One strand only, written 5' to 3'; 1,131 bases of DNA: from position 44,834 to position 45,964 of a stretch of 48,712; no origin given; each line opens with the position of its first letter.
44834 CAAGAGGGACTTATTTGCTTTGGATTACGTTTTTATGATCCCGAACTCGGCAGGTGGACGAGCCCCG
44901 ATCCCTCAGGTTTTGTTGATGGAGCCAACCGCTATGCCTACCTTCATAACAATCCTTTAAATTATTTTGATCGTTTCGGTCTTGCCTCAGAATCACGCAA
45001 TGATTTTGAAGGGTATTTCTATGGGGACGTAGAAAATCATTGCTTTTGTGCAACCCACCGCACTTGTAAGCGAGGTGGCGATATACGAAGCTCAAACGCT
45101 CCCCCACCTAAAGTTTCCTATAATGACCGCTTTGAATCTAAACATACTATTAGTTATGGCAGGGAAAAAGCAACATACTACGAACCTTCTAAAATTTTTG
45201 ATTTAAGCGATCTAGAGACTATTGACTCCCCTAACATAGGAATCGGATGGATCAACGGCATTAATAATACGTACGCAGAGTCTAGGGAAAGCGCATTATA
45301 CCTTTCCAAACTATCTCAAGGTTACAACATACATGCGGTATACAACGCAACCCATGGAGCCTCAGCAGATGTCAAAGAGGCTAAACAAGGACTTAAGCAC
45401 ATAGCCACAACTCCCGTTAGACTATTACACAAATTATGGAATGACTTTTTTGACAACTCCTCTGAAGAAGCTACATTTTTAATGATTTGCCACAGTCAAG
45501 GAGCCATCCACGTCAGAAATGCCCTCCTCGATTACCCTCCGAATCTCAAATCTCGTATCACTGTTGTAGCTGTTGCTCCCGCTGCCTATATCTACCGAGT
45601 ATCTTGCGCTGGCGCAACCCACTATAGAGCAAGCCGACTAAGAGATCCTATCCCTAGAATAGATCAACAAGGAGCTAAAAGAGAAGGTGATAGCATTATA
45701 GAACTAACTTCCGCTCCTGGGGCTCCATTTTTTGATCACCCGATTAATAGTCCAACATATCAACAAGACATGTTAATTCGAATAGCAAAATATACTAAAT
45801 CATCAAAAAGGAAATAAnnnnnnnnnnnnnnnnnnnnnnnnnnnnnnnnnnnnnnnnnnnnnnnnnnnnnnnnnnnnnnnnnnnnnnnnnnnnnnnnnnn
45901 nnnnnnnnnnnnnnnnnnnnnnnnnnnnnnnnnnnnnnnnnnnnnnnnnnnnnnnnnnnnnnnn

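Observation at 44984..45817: The 277-aa RHS tip reads as a Ser-Asp-His alpha/beta-hydrolase (lipase-like), pointing to a membrane-targeting toxin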

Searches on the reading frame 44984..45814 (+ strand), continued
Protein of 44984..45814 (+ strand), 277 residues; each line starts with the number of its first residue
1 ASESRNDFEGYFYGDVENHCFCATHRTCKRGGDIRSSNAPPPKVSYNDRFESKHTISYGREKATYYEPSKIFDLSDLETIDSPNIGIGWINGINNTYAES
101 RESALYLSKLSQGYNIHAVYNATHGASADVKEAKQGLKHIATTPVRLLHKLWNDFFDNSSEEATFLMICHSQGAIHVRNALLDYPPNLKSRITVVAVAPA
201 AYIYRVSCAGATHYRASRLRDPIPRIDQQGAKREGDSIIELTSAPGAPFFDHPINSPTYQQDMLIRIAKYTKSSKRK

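Call 31: search_solved_structures(query=A1, max_evalue=10, show_alignments=5)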
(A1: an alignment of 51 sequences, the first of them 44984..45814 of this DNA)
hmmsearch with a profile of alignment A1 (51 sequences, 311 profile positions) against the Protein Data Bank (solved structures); distinct sequences matched with E-value up to 10: 21.
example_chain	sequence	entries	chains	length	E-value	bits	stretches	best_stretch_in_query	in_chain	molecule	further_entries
6suq_A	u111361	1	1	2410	0.0018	21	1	4-63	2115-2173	TcdB2,TccC3,Genome polyprotein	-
6h6e_F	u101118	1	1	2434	0.0023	20.7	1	4-64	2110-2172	TcdB2,TccC3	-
6suf_F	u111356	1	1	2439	0.0023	20.7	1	4-63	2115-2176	TcdB2,TccC3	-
9c4k_Q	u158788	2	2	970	0.0038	20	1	4-76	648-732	Toxin subunit YenC2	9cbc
6sup_A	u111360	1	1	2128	0.0072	19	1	4-47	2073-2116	TcdB2,TccC3,Cell division control protein 42 homolog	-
6h6f_F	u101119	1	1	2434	0.011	18.5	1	4-64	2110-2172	TcdB2,TccC3,TccC3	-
6sue_F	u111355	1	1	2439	0.011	18.4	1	4-63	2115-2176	TcdB2,TccC3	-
6h6g_A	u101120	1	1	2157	0.026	17.2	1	4-45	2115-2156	TcdB2,TccC3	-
4o9x_A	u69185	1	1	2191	0.026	17.2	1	4-45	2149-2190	TcdB2, TccC3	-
6l7i_G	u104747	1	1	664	0.032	16.9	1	4-45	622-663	TccC2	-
8h8b_A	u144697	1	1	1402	0.037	16.7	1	5-119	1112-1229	Putative Rhs-family protein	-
6xyw_AJ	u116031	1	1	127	0.04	16.6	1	84-140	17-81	39S ribosomal protein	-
9evs_1m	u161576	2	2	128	0.053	16.2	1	83-140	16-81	mL53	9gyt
4igl_B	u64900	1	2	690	0.061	16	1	4-45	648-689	YenC2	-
5d8m_A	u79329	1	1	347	0.11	15.1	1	191-230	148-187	Metagenomic carboxyl esterase MGS0156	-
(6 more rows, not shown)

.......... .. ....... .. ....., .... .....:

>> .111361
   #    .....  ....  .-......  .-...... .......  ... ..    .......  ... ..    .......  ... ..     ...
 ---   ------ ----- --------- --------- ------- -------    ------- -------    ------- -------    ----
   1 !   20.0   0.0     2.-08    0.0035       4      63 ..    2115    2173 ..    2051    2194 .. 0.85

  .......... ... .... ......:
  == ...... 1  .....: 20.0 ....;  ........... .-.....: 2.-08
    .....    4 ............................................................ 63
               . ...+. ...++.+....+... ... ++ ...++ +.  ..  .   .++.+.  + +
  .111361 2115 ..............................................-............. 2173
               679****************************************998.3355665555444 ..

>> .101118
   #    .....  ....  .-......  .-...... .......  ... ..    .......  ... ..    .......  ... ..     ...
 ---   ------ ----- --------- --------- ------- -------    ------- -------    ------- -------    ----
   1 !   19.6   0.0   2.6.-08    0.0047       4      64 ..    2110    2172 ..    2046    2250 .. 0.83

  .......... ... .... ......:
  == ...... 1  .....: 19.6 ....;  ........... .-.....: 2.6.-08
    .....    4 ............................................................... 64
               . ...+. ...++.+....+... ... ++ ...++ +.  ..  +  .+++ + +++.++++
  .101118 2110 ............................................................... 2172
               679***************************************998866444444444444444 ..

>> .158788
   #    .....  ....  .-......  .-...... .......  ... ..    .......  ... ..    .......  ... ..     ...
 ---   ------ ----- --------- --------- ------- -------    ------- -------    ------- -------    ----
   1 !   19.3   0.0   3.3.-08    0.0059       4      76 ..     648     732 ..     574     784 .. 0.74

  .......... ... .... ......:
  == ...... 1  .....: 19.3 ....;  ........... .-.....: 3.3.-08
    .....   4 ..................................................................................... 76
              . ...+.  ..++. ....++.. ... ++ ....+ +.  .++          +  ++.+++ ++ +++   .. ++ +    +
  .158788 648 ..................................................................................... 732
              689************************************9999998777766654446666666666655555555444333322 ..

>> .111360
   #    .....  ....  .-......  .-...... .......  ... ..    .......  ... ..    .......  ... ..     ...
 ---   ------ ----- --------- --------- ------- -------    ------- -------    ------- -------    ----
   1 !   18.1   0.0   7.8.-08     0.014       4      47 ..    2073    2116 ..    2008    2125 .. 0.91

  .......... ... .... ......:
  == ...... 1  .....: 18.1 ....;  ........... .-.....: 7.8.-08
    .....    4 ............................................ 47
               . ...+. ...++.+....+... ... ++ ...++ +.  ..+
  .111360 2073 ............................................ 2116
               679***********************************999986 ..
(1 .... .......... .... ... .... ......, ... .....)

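Call 71: search_protein_families(library=pfam, proteins=[L042:5041-6639:+, L047:5038-6651:+, L039:3955-5553:+, L045:5116-6645:+, P0082], max_evalue=0.01)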
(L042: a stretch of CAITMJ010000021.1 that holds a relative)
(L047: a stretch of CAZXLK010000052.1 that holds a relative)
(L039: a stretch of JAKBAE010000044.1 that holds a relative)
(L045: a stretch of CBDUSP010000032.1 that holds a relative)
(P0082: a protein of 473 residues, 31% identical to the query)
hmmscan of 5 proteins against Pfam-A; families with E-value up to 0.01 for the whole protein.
L042:5041-6639:+ (533 aa): 0 families

L047:5038-6651:+ (538 aa): 0 families

L039:3955-5553:+ (533 aa): 0 families

L045:5116-6645:+ (510 aa): 0 families

P0082 (473 aa): 0 families

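Call 75: fold_search(model_id=the predicted structure, library=viral)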
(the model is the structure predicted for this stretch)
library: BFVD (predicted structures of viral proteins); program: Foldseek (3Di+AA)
matches with E <= 10: 483; with E <= 0.001: 24
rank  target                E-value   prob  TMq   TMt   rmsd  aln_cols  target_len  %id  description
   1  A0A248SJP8            4.2e-09  1.00  0.45  0.46  10.8       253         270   15  (no name in the UniProt tables at hand)
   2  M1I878                1.2e-06  1.00  0.48  0.56  12.3       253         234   15  (no name in the UniProt tables at hand)
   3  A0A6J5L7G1            1.3e-06  1.00  0.52  0.54   5.9       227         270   19  DUF676 domain-containing protein [uncultured Caudovirales phage]
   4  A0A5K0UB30            9.3e-06  1.00  0.42  0.36  17.2       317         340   13  Hydrolase family protein [Yasminevirus sp. GU-2018]
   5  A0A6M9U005            2.3e-05  1.00  0.43  0.37   9.2       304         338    9  Alpha/beta hydrolase [Drosophila-associated filamentous virus]
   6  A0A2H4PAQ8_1          4.7e-05  1.00  0.45  0.16   5.3       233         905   10  (no name in the UniProt tables at hand)
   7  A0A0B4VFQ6            6.0e-05  1.00  0.47  0.45   7.9       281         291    9  Esterase [Tipula oleracea nudivirus]
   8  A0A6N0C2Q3            9.6e-05  1.00  0.37  0.15   4.8       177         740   11  ORF19 [Fowl aviadenovirus D]
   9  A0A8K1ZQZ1            1.2e-04  1.00  0.47  0.46   4.8       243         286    9  (no name in the UniProt tables at hand)
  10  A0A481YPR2            1.5e-04  1.00  0.39  0.37  10.1       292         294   11  Fermentation-respiration switch protein [Pithovirus LCDPAC02]
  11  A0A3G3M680            2.2e-04  1.00  0.42  0.43  17.1       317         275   12  Esterase [Arthrobacter phage Seahorse]
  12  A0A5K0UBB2            2.8e-04  1.00  0.33  0.25  16.2       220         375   12  Uncharacterized protein [Yasminevirus sp. GU-2018]
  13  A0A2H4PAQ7            3.2e-04  1.00  0.40  0.34   9.0       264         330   13  (no name in the UniProt tables at hand)
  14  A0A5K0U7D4            3.6e-04  1.00  0.44  0.26   6.1       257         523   13  Uncharacterized protein [Yasminevirus sp. GU-2018]
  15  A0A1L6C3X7            4.8e-04  1.00  0.32  0.34   4.3       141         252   12  (no name in the UniProt tables at hand)
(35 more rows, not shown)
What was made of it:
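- Viral-library matches are DUF676, esterase, lipase and LysB proteins (call 75).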

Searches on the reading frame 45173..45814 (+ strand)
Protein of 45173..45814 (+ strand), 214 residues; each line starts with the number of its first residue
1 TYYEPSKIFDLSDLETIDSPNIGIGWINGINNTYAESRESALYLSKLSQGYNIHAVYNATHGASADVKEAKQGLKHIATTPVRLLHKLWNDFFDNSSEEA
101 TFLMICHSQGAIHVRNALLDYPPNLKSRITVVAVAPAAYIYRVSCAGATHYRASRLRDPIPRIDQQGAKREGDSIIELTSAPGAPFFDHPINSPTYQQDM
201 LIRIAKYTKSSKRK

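Call 48: search_protein_representatives(alignment_id=A3)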
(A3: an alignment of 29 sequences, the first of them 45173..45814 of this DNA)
Query: 29 sequences, 246 profile positions. Proteins with E-value up to 0.001 (for the whole library): 2691; up to 1e-10: 1643; up to 1e-30: 804. The best 150 are listed.
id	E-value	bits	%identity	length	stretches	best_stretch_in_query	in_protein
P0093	2.2e-98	344.9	-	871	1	17-244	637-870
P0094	1.2e-94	332.6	-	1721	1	34-243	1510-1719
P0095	1.5e-94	332.3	-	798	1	33-243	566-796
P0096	2.3e-93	328.4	-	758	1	19-244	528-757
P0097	2.2e-91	321.9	-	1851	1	19-244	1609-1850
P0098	3.8e-91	321.2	-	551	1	14-242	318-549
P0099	3.2e-90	318.1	-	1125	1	29-244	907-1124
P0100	5.6e-90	317.4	-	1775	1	19-242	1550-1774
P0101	9.7e-90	316.6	-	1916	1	32-239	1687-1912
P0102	1.7e-89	315.7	-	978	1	20-239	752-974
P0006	2.9e-89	315.0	-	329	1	14-238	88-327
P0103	4.0e-89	314.6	-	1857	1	18-243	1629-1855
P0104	1.8e-88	312.4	-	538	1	25-244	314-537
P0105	9.0e-88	310.1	-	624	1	18-243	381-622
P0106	1.7e-87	309.2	-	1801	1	31-243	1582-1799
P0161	8.5e-69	248.0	-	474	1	20-244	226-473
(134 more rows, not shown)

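Call 49: find_homologous_proteins(query=A3, max_evalue=0.001)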
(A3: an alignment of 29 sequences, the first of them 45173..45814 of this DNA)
Query A3 (29 sequences) (214 aa, profile of the alignment): 527 proteins with E <= 0.001 among 8000 candidates; the best 120 are listed.
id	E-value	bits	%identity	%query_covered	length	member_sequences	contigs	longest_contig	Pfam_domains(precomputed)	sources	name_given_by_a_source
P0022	1.7e-101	357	56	99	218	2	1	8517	PF05095.18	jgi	jgi:pimeloyl-ACP methyl ester carboxylesterase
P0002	5.2e-100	352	55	99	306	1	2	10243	PF05095.18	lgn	-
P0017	4.0e-99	349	60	96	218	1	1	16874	PF05095.18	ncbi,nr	ncbi:MAG: DUF687 domain-containing protein [Chlamydiae bacterium]|nr:DUF687 domain-containing protei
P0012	1.3e-97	344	55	99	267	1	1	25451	PF05095.18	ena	-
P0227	1.5e-97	344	55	98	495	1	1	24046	PF05095.18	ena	-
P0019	4.0e-97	342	59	97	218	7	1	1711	PF05095.18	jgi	jgi:Protein of unknown function (DUF687)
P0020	4.6e-97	342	54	100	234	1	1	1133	PF05095.18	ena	-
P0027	1.4e-96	341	54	100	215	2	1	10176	PF05095.18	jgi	jgi:hypothetical protein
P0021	2.3e-96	340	53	98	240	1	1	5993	PF05095.18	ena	-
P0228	6.2e-96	339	56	100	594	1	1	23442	PF05095.18,PF05593.20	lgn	-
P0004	7.1e-96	338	59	96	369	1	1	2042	PF05095.18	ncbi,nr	ncbi:MAG: DUF687 family protein, partial [Chlamydiia bacterium]|nr:DUF687 family protein [Chlamydiia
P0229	3.7e-95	336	55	98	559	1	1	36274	PF05095.18,PF05593.20,PF25023.2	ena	-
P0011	3.8e-95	336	55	96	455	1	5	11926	PF05095.18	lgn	-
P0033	5.4e-95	335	59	89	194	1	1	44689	PF05095.18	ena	-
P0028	6.4e-95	335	55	97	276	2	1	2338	PF05095.18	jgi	jgi:hypothetical protein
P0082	2.1e-72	262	31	88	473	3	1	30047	-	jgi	-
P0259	2.5e-68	248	34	87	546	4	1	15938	-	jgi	jgi:hypothetical protein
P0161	2.7e-68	248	33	97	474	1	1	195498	-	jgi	jgi:hypothetical protein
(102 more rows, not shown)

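Call 53: search_dna_similar(query=window:45173-45814:+, collection=plasmids, mode=protein, max_evalue=0.01, max_rows=20)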
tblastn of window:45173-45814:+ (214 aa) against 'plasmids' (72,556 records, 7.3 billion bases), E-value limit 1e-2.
No match.
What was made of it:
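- Tried and rejected: A tblastn search of plasmids gave no match (call 53).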

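Call 71: search_protein_families(library=pfam, proteins=[P0161, P0259], max_evalue=0.01)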
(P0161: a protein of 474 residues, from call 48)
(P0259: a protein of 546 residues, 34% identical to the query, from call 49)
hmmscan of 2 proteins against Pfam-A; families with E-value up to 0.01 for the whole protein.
P0161 (474 aa): 0 families

P0259 (546 aa): 0 families
